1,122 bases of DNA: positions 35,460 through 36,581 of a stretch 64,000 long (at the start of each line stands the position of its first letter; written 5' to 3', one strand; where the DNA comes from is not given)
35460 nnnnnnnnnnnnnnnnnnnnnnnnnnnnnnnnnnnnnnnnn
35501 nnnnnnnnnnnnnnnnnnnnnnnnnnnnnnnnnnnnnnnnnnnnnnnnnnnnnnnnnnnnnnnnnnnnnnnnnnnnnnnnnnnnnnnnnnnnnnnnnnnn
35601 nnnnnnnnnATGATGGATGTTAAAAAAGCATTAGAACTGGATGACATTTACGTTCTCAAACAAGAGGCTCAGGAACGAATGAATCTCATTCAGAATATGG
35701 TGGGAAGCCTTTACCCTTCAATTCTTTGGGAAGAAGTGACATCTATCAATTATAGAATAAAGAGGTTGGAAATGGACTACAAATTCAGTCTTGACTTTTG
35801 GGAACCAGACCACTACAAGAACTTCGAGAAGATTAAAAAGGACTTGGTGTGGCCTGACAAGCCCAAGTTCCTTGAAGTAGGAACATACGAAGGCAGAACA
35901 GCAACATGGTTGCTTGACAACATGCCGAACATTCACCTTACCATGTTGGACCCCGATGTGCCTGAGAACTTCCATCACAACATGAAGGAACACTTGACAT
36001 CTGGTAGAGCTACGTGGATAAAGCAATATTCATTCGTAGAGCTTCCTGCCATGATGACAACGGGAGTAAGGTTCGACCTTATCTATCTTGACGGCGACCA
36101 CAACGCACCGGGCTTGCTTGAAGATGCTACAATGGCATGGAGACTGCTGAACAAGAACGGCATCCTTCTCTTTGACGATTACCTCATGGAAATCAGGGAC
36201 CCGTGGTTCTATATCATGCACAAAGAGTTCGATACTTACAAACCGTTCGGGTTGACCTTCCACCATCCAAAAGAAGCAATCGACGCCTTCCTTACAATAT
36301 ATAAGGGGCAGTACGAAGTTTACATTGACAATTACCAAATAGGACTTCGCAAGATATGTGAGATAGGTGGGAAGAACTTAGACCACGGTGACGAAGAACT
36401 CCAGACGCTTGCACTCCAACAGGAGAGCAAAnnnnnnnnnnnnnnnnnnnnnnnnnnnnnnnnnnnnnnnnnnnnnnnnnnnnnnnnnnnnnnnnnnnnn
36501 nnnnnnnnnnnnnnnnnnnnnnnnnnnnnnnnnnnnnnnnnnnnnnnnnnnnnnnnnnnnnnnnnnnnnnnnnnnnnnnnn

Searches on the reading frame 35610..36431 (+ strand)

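Call 11: search_protein_families(library=phrogs, proteins=[window:35610-36431:+], max_evalue=0.00001)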
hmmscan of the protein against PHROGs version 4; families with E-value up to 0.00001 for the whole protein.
window:35610-36431:+ (274 aa): 1 family
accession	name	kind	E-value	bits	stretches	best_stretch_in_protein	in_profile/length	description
phrog_2675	-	other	8e-07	28.9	0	82-193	315-445/599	DNA methyltransferase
